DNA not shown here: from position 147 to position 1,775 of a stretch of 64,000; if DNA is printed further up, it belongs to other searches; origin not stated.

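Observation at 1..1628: Cys-rich small ORF, hairpin and radical SAM/SPASM maturase: candidate peptide/protein modification cassette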

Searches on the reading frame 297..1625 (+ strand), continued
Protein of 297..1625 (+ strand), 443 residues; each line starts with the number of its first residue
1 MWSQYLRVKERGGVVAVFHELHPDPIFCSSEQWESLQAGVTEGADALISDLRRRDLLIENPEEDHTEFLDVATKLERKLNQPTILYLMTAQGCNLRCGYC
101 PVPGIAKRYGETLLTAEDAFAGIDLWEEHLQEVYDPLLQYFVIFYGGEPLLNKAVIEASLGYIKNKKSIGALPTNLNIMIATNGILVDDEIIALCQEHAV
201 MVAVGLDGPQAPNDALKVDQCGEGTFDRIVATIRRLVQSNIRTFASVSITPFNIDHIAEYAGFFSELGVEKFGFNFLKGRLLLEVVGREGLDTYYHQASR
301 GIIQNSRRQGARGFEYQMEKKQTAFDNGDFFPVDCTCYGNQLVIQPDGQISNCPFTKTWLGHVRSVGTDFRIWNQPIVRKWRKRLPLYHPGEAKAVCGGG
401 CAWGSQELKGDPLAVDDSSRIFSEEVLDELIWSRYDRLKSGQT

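Call 28: search_protein_families(library=ncbifam, proteins=[L001:4794-5369:-, L001:3623-4045:+, L001:4050-4280:+, L001:4287-4787:+], max_evalue=0.001)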
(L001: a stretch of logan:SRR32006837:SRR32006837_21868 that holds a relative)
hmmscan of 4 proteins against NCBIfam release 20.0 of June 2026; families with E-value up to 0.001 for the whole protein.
L001:4794-5369:- (191 aa): 0 families

L001:3623-4045:+ (141 aa): 0 families

L001:4050-4280:+ (77 aa): 0 families

L001:4287-4787:+ (167 aa): 0 families

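Call 31: search_protein_families(library=pfam, proteins=[L030:1205-2965:-, L030:1281-2750:+, L030:2747-3442:+, L030:3439-3972:-, L030:4033-5697:-, L030:7334-8188:+, L030:8207-10651:-, L030:10554-12113:-, L030:12143-13276:-], max_evalue=0.00001)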
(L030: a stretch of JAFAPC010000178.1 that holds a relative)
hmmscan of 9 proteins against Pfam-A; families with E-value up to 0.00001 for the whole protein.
L030:1205-2965:- (586 aa): 0 families

L030:1281-2750:+ (489 aa): 2 families
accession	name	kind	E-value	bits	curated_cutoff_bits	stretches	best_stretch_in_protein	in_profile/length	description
PF01593.30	Amino_oxidase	-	2.2e-40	139.7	19.8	1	21-469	1-442/443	Flavin containing amine oxidoreductase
PF13450.12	NAD_binding_8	-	3.9e-12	46.7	21.9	1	16-83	1-67/68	NAD(P)-binding Rossmann-like domain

L030:2747-3442:+ (231 aa): 1 family
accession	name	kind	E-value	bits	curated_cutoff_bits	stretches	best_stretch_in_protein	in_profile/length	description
PF06778.18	Chlor_dismutase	-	5.6e-75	251.6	25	1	32-221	1-189/189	Chlorite dismutase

L030:3439-3972:- (177 aa): 1 family
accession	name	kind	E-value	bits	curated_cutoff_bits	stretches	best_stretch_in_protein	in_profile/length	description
PF01641.26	SelR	-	3.5e-47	159.6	24.9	1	54-169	1-115/116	SelR domain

L030:4033-5697:- (554 aa): 11 families
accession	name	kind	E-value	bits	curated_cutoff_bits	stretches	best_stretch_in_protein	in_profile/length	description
PF00005.33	ABC_tran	-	2.3e-52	177.7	25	2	18-188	1-137/137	ABC transporter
PF13304.12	AAA_21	-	1.1e-20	75.3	27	0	32-68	3-47/304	AAA domain, putative AbiEii toxin, Type IV TA system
PF13401.12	AAA_22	-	9.8e-08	32.8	27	0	380-520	9-116/130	AAA domain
PF13521.12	AAA_28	-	1.1e-07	32.7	27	0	31-51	2-22/164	AAA domain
PF13555.12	AAA_29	-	5.3e-07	29.7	27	0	373-403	19-49/61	P-loop containing region of AAA domain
PF13175.12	AAA_15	-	8e-07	29.4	32.1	0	32-51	27-46/374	AAA ATPase domain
PF12848.13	ABC_tran_Xtn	-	1.6e-06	28.5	25.9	1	232-293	4-65/85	ABC transporter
PF13191.12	AAA_16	-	2.8e-06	28.3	32.6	0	31-99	27-97/167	AAA ATPase domain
PF03193.22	RsgA_GTPase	-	2.8e-06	27.7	30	0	29-60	107-138/174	RsgA GTPase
PF02463.25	SMC_N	-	7.7e-06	25.9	40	0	380-394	28-42/220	RecF/RecN/SMC N terminal domain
PF01926.29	MMR_HSR1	-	8.4e-06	26.3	21.9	0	31-69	2-39/113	50S ribosome-binding GTPase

L030:7334-8188:+ (284 aa): 1 family
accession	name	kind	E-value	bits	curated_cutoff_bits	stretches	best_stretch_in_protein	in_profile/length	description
PF01048.26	PNP_UDP_1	-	1.1e-32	113.7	25.1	1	8-221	2-203/233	Phosphorylase superfamily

L030:8207-10651:- (814 aa): 3 families
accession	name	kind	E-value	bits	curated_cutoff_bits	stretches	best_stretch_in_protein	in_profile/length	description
PF00122.25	E1-E2_ATPase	-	2.4e-54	184.1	28.1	1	288-462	6-179/181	E1-E2 ATPase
PF00702.32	Hydrolase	-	1.2e-30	107.8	26.4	1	480-713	1-191/191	haloacid dehalogenase-like hydrolase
PF00403.32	HMA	-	1.3e-13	51.5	24.8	1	59-116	2-61/62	Heavy-metal-associated domain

L030:10554-12113:- (519 aa): 2 families
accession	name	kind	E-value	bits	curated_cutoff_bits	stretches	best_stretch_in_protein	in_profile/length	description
PF08386.16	Abhydrolase_4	-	1.2e-22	80.4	21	1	418-517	2-103/103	TAP-like protein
PF00561.26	Abhydrolase_1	-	1.8e-08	34.8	25.8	1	143-478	19-228/245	alpha/beta hydrolase fold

L030:12143-13276:- (377 aa): 1 family
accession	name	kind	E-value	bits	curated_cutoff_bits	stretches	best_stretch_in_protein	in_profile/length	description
PF00202.27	Aminotran_3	-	9.5e-112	374.1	30.5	1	2-375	12-403/403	Aminotransferase class-III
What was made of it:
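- The actinobacterial cassette lies next to a copper-type P-type ATPase (call 31).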

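Call 33: search_solved_structures(query=A2, max_evalue=0.001, show_alignments=3)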
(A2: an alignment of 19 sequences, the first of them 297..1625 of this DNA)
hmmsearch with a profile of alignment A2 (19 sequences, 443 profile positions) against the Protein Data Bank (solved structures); distinct sequences matched with E-value up to 0.001: 6.
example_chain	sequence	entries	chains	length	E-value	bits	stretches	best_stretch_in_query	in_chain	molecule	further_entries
5wgg_A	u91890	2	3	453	1.4e-18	69.7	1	73-354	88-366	Radical SAM domain protein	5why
4k37_A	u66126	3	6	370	3.7e-17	65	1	90-268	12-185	Anaerobic sulfatase-maturating enzyme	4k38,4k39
4k36_A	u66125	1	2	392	4.5e-17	64.7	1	90-268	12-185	Anaerobic sulfatase-maturating enzyme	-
9gm3_A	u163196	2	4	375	1.7e-16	62.8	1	87-238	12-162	ChlB radical SAM domain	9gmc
8vpo_A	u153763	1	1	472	1.7e-15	59.6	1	41-364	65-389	Radical SAM core domain-containing protein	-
6efn_A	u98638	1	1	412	1.7e-07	33.2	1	177-363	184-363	Sporulation killing factor maturation protein SkfB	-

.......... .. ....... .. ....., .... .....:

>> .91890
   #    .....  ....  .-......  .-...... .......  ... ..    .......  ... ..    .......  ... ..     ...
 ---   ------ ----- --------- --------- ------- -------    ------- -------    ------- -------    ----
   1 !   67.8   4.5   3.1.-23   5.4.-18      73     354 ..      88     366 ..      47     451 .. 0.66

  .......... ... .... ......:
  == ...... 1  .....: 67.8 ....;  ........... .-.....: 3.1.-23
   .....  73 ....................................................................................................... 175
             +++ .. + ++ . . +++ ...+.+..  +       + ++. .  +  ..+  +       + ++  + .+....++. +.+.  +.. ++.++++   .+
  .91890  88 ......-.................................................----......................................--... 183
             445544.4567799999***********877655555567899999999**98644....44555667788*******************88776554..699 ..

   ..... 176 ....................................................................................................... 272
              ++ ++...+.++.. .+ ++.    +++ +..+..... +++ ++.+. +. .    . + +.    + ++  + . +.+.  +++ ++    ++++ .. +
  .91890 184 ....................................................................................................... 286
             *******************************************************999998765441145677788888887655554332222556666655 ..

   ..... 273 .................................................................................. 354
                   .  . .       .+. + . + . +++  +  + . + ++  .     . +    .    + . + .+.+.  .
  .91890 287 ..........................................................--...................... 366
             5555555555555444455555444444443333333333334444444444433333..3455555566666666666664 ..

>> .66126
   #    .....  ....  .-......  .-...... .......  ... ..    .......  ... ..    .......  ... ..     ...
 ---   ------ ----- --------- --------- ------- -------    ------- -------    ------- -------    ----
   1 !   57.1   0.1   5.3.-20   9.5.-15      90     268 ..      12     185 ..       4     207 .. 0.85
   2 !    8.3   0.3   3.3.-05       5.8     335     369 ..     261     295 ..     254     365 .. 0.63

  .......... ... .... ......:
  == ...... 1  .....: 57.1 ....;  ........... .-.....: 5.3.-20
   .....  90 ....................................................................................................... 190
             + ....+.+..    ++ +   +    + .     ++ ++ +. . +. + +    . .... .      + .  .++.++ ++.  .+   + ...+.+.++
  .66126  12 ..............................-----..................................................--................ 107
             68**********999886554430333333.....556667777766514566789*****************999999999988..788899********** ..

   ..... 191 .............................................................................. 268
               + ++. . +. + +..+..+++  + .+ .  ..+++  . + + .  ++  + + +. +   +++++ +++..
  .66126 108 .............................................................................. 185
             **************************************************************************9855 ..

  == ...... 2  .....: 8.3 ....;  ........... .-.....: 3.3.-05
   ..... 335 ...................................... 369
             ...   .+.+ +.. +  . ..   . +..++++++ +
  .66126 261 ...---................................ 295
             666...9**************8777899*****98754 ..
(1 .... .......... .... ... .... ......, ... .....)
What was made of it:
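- CteB is also the best sequence match in the PDB (call 33).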

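Call 45: predict_structure(alignment_id=A2)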
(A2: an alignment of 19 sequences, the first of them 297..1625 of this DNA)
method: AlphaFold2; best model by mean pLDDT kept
length: 443 residues; sequences in the alignment: 19
mean_pLDDT: 89.9   pTM: 0.89
mean pLDDT of the five models: 89.9, 88.1, 86.7, 86.5, 81.3
residues with pLDDT >= 90: 296; 70-90: 128; 50-70: 13; < 50: 6
segments of 3 or more residues with pLDDT < 50: 395-398
pLDDT, mean of each block of 10 residues (from residue 1): 93 95 93 94 91 94 93 90 95 83 77 96 97 92 95 98 97 96 96 98 95 90 95 98 95 91 93 88 88 95 88 86 90 79 95 86 95 91 76 51 75 81 92 92 58
secondary structure, 60 per line:
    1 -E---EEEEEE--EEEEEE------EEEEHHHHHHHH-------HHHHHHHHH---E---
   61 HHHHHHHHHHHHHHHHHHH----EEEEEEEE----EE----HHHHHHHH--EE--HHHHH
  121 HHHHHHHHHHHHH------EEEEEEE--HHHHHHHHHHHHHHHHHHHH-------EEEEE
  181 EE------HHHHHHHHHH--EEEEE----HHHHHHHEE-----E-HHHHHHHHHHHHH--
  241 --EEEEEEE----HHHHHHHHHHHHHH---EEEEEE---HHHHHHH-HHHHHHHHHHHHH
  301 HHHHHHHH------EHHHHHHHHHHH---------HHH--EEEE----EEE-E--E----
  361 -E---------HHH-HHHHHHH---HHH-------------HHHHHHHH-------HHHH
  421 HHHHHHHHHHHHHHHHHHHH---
elements in order: E6-11 E14-19 E26-29 H30-37 H45-53 H61-79 E84-91 H102-109 H116-133 E140-146 H149-168 E176-182 H189-198 E201-205 H210-216 H226-238 E243-249 H254-267 E271-276 H280-286 H288-308 H316-326 E341-344 E349-351 H376-382 H402-409 H417-440
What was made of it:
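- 297..1628 (+): 443-aa radical SAM enzyme. It has an RRE-like N-terminal domain (residues 1-80), an rSAM core (CX3CX2C at 93-100), and a degenerate SPASM or Twitch-like C-terminal domain (C335, C337, C353, C401; C397 variable). AF2 model with pLDDT 89.9 and an N-terminal b3-a3 arrangement (call 45).
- On RRE-dependent RiPP maturases: The AF2 model has E6-11, E14-19, E26-29, H30-37, H45-53, H61-79 (call 45).
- The AF2 model (pLDDT 89.9) has an N-terminal three-strand, three-helix domain (call 45).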
